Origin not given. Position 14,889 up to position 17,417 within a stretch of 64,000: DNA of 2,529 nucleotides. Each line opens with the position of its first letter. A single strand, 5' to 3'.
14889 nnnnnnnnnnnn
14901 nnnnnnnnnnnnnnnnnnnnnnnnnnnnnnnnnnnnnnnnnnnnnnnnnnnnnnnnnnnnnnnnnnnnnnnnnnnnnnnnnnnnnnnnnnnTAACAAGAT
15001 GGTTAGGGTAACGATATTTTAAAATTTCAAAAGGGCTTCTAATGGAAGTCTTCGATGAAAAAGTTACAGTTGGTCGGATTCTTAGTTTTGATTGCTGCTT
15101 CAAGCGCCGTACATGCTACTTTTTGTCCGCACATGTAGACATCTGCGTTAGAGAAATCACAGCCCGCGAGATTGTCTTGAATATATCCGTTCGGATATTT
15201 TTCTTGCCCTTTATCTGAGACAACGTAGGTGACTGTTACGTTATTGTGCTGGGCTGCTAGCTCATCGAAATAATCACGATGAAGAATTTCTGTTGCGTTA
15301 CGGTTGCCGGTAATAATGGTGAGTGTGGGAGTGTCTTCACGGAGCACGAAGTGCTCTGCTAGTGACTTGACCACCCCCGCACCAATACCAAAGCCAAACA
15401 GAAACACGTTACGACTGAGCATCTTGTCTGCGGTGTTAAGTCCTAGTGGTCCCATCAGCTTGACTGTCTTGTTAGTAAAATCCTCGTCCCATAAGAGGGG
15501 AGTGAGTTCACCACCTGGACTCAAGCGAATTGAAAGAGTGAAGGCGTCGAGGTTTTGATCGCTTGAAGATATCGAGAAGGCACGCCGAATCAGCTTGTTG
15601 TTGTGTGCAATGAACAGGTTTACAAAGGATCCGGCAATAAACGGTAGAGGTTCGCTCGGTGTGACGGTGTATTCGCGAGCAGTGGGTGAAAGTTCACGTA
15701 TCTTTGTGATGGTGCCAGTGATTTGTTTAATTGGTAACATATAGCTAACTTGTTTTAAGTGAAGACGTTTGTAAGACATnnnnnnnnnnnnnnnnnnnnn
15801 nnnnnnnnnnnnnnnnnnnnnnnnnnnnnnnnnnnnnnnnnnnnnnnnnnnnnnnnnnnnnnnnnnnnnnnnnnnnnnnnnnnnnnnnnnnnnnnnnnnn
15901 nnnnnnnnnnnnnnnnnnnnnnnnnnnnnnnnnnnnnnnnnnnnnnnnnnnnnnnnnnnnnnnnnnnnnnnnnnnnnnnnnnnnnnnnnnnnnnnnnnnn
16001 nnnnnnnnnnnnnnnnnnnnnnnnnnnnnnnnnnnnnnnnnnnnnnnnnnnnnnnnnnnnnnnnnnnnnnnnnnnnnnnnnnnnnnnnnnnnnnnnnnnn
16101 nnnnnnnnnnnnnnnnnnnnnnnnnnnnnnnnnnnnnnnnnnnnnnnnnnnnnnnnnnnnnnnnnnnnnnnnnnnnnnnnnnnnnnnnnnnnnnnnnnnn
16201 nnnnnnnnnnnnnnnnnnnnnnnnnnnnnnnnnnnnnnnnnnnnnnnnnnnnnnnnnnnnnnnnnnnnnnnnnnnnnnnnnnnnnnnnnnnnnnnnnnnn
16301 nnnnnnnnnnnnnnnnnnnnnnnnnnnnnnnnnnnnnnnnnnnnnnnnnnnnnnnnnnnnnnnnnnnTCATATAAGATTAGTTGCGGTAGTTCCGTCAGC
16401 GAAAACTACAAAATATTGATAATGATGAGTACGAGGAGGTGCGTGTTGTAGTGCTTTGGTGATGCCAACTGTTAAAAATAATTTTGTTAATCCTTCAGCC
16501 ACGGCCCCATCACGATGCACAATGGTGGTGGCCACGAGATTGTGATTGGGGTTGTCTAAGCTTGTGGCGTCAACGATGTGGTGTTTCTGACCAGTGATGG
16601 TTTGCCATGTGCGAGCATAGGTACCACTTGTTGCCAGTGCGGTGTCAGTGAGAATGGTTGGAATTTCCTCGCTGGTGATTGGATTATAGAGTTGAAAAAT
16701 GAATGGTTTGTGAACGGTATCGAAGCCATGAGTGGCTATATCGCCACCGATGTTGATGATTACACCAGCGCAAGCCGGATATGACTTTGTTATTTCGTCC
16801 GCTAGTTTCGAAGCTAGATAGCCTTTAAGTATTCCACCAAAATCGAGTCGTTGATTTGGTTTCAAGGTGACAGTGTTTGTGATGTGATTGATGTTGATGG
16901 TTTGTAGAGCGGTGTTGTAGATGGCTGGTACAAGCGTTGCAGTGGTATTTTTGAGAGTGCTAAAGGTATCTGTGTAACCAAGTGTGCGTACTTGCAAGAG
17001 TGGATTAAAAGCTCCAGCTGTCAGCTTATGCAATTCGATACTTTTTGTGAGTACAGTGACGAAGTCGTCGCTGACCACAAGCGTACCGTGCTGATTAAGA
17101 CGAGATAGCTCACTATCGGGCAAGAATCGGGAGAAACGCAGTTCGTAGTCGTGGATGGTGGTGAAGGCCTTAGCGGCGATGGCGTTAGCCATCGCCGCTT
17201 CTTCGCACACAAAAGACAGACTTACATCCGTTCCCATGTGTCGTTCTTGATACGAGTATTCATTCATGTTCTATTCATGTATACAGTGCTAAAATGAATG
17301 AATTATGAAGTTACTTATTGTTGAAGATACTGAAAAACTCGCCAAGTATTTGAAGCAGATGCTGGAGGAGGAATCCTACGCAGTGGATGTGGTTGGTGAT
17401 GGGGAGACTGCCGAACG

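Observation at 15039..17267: Translationally coupled ApbE / heme-type ferric-reductase-like membrane protein / FNR-like reductase operon (a split NOX or MsrQ-Fre-like module with its own flavin transferase)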

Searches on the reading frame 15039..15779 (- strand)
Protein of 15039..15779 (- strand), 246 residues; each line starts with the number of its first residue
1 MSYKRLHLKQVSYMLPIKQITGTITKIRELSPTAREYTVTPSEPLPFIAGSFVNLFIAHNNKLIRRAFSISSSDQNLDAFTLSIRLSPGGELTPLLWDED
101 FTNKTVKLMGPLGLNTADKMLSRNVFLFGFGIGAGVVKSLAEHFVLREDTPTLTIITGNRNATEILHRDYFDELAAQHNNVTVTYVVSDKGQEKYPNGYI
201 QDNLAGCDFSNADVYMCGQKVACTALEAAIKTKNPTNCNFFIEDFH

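Call 3: search_protein_families(library=pfam, proteins=[window:15039-15779:-], max_evalue=1)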
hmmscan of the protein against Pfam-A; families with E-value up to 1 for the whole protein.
window:15039-15779:- (246 aa): 4 families
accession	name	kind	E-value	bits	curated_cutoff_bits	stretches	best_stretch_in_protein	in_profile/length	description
PF00175.26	NAD_binding_1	-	1.6e-10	42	22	1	131-220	5-101/109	Oxidoreductase NAD-binding domain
PF00970.30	FAD_binding_6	-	3e-08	34.4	21.1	1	23-113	3-95/99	Oxidoreductase FAD-binding domain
PF08445.16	FR47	-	0.0091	16.4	22.1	1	131-168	37-74/86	FR47-like protein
PF08030.17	NAD_binding_6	-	0.11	13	22.2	1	123-185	2-73/156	Ferric reductase NAD binding domain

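Call 4: search_protein_families(library=ncbifam, proteins=[window:15039-15779:-], max_evalue=1)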
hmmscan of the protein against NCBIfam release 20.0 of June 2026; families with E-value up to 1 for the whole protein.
window:15039-15779:- (246 aa): 16 families
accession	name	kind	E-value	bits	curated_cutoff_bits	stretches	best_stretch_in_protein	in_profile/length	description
NF040810.1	BenC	equivalog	2.7e-22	79.4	430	1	17-245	102-330/333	benzoate 1,2-dioxygenase electron transfer component BenC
NF005963.0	PRK08051.1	equivalog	1.1e-15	57.6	230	1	18-241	2-226/233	NAD(P)H-flavin reductase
NF045803.1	MethMoxFADbindMmoC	equivalog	2.9e-15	55.9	500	1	36-245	130-340/343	aromatic/alkene monooxygenase hydroxylase FAD-binding subunit MmoC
NF058606.1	GlBtMonoRdsGbcB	equivalog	1.3e-12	47.3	500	1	35-232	29-234/362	glycine betaine monooxygenase reductase subunit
NF007964.0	PRK10684.1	equivalog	1.4e-10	40.7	383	1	43-245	33-237/333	NADH oxidoreductase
NF008822.0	PRK11872.1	equivalog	1.5e-10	40.6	402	1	19-245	106-335/341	anthranilate 1,2-dioxygenase electron transfer component AntC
NF052252.1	flav_redu_LuxG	exception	1.9e-10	40.3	340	1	21-241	2-225/232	flavin mononucleotide reductase LuxG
TIGR02160.1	PA_CoA_Oxy5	hypoth_equivalog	3.8e-10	39.1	420.8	1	45-193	31-181/352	1,2-phenylacetyl-CoA epoxidase subunit PaaE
NF009805.0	PRK13289.1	equivalog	5.1e-10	38.8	432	1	46-232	184-379/399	NO-inducible flavohemoprotein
NF000799.0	PRK00054.1-4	equivalog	6.2e-08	32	314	1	49-233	35-209/258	dihydroorotate dehydrogenase electron transfer subunit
NF000797.0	PRK00054.1-2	equivalog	4.8e-07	29.3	270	1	28-220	23-204/267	dihydroorotate dehydrogenase electron transfer subunit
TIGR02911.1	sulfite_red_B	equivalog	5e-06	25.8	288.6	1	70-213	49-189/261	anaerobic sulfite reductase subunit AsrB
NF000798.0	PRK00054.1-3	equivalog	0.00011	21.9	219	1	48-226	32-190/244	dihydroorotate dehydrogenase electron transfer subunit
NF004862.0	PRK06222.1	subfamily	0.00014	21.4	220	1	49-183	30-157/281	sulfide/dihydroorotate dehydrogenase-like FAD/NAD-binding protein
TIGR01941.1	nqrF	equivalog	0.00026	20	295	1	65-245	206-403/405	NADH:ubiquinone reductase (Na(+)-transporting) subunit F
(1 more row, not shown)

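Call 19: search_solved_structures(query=window:15039-15779:-, max_evalue=0.001, show_alignments=2)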
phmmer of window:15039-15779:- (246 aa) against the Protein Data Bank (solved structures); distinct sequences matched with E-value up to 0.001: 15.
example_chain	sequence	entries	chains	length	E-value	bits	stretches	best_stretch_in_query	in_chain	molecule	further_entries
5ogx_A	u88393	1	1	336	2.6e-11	46.8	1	16-205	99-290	Cytochrome P450 reductase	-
5ksw_B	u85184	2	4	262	4.1e-06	29.8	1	47-224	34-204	Dihydroorotate dehydrogenase B (NAD(+)), electron transfer subunit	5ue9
4wqm_A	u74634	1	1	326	4.1e-06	29.8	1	18-233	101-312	Toluene-4-monooxygenase electron transfer component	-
4b4d_A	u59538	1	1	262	6e-06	29.3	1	23-179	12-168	FERREDOXIN-NADP REDUCTASE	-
1ep3_B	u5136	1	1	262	1.5e-05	27.9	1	48-223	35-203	DIHYDROOROTATE DEHYDROGENASE B (PYRK SUBUNIT)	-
1ep1_B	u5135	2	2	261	1.6e-05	27.9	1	48-223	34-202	DIHYDROOROTATE DEHYDROGENASE B (PYRK SUBUNIT)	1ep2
1krh_A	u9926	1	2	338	3.2e-05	26.9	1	17-245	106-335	Benzoate 1,2-Dioxygenase Reductase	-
2bgi_A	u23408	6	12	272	7.9e-05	25.6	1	21-141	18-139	FERREDOXIN-NADP(H) REDUCTASE | NADPH:FERREDOXIN REDUCTASE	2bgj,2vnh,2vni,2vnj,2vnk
2eix_A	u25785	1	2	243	0.0001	25.2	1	49-241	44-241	NADH-cytochrome b5 reductase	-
4k1x_A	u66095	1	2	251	0.00016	24.6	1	23-142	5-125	NADPH:ferredoxin reductase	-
9gxb_A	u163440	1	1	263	0.00016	24.6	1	23-173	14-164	ferredoxin--NADP(+) reductase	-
9gxc_A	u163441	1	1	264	0.00016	24.6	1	23-173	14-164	ferredoxin--NADP(+) reductase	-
6rr3_A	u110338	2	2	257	0.00017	24.6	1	23-173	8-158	Ferredoxin-NADP reductase | Ferredoxin--NADP reductase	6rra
7c3a_A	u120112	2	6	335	0.00041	23.3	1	14-164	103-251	Ferredoxin reductase component of carbazole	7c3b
1tvc_A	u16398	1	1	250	0.00044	23.2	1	46-233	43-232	METHANE MONOOXYGENASE COMPONENT C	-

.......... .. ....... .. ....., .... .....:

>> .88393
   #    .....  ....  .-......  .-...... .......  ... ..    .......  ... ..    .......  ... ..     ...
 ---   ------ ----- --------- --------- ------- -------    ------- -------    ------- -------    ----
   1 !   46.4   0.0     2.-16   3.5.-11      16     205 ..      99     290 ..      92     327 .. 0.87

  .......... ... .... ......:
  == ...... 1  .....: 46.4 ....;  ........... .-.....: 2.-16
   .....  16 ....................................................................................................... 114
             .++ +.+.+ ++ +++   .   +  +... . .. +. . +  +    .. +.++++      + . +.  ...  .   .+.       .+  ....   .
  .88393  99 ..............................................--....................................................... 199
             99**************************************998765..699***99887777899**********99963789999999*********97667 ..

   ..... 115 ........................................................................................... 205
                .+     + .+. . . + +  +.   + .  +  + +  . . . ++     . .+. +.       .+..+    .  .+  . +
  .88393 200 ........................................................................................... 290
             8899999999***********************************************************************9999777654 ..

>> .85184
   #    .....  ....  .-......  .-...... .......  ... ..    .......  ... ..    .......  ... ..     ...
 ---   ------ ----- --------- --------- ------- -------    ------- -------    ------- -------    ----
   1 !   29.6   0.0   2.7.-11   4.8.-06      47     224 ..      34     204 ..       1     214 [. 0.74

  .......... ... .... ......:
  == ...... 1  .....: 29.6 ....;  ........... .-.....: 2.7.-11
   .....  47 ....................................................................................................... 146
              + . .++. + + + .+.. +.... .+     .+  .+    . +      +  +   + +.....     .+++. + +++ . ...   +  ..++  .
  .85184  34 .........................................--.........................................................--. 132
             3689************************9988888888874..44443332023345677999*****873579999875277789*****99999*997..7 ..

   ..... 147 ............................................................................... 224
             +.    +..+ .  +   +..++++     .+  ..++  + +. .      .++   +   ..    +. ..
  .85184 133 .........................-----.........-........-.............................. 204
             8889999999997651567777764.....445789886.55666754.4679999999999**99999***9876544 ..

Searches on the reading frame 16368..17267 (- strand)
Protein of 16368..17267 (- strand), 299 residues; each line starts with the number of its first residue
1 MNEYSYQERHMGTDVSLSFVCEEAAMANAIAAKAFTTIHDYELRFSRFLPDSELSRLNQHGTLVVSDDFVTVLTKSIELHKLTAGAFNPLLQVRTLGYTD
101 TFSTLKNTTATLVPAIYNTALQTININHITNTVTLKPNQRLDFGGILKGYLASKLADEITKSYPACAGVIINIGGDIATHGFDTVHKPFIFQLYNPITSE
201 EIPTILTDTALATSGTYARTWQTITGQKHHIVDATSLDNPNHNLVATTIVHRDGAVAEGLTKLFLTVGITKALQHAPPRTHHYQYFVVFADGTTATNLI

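Call 3: search_protein_families(library=pfam, proteins=[window:16368-17267:-], max_evalue=1)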
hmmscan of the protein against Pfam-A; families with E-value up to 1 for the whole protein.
window:16368-17267:- (299 aa): 1 family
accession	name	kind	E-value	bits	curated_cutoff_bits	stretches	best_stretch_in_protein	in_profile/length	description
PF02424.20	ApbE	-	5.7e-42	144.5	25.6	1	11-277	1-256/266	ApbE family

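Call 4: search_protein_families(library=ncbifam, proteins=[window:16368-17267:-], max_evalue=1)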
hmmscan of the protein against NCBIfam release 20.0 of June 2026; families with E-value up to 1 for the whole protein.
window:16368-17267:- (299 aa): 1 family
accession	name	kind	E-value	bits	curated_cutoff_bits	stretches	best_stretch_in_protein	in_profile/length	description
NF007774.0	PRK10461.1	equivalog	2.1e-11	43.3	498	1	7-276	38-317/351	FAD:protein FMN transferase ApbE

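Call 18: search_solved_structures(query=window:16368-17267:-, max_evalue=0.001, show_alignments=3)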
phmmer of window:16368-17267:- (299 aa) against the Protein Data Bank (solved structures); distinct sequences matched with E-value up to 0.001: 13.
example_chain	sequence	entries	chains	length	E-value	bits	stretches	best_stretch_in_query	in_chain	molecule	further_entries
1vrm_A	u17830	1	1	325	2.3e-14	57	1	10-262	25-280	hypothetical protein TM1553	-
6nxi_A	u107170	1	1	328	9.6e-13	51.7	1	11-273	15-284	FAD:protein FMN transferase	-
6nxj_A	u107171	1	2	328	2e-11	47.4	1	11-273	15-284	FAD:protein FMN transferase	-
3pnd_A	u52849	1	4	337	1e-09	41.8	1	9-274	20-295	Thiamine biosynthesis lipoprotein ApbE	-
4xdt_A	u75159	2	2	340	2.8e-09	40.3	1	2-246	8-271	FAD:protein FMN transferase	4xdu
4ifu_A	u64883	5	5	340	1.9e-08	37.6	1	2-246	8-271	FAD:protein FMN transferase | Thiamine biosynthesis lipoprotein ApbE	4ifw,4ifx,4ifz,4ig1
4xdr_A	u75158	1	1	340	2.5e-08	37.2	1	2-245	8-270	FAD:protein FMN transferase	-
7mgt_A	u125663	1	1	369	9.4e-08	35.3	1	2-246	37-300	FAD:protein FMN transferase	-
7esa_A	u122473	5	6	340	2.4e-07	34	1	5-272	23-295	FAD:protein FMN transferase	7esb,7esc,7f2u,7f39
4xgw_A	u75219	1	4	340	1.2e-06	31.7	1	24-272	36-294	FAD:protein FMN transferase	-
2o18_A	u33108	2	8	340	4.4e-06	29.8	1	24-272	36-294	Thiamine biosynthesis lipoprotein apbE | FAD:protein FMN transferase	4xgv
4xgx_A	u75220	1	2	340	2.2e-05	27.6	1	36-272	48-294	FAD:protein FMN transferase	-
5mgy_H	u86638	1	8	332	0.00011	25.3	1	139-288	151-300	FAD:protein FMN transferase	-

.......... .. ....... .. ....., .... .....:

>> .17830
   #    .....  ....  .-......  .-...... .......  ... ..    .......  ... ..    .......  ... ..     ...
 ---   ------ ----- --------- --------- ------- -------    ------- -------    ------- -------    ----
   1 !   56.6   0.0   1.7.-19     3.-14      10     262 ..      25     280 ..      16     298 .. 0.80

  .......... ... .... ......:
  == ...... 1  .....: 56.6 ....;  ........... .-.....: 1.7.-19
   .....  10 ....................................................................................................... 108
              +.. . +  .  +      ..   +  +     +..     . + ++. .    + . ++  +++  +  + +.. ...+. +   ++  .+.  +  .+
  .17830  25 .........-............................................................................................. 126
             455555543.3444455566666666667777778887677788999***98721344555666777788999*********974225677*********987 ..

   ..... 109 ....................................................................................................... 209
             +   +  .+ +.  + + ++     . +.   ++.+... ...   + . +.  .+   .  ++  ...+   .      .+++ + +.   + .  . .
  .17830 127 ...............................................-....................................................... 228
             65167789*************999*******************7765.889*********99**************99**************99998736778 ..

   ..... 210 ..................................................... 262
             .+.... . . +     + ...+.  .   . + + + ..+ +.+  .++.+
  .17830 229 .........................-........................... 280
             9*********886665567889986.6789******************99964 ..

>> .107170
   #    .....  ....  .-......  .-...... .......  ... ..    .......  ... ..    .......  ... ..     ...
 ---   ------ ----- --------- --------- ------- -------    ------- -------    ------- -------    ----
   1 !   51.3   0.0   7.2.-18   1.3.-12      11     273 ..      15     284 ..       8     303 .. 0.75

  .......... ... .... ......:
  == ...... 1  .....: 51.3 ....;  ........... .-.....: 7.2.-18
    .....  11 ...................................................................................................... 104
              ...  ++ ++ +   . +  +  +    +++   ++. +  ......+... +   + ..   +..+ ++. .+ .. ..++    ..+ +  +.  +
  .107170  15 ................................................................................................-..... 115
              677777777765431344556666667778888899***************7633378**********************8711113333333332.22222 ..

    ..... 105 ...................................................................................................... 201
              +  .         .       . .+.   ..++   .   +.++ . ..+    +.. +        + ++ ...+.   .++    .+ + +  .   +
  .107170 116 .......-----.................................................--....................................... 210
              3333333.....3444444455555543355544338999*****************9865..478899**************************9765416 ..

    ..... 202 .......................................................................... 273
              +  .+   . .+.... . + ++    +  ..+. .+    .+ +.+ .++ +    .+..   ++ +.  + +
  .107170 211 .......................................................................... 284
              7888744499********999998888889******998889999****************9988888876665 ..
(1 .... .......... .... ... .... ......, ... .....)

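Call 77: list_cluster_members(proteins=[P0001, P0300, window:16368-17267:-, window:15039-15740:-, window:19005-19175:+])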
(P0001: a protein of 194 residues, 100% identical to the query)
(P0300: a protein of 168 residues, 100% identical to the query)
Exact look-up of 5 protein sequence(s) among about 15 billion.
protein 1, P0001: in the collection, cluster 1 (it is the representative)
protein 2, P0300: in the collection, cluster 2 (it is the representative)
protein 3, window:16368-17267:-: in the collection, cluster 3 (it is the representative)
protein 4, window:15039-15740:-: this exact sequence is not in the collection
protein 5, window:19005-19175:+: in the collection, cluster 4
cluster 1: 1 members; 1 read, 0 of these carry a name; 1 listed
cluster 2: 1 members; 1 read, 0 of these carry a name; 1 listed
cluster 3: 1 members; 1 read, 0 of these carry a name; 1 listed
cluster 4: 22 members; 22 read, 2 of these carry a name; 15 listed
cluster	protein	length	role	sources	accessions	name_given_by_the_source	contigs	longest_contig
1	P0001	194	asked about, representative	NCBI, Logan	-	-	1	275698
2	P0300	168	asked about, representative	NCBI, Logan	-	-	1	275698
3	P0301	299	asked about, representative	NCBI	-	-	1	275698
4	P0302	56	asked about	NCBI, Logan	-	-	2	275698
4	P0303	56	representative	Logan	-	-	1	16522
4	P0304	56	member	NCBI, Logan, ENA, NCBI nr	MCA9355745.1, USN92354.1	rubredoxin [Candidatus Kaiserbacteria bacterium]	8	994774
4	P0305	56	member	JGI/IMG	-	rubredoxin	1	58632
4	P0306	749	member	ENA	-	-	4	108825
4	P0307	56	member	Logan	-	-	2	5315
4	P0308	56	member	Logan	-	-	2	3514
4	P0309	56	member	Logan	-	-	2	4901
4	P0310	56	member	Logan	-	-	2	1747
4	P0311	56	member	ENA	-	-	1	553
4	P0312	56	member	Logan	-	-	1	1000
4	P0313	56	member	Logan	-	-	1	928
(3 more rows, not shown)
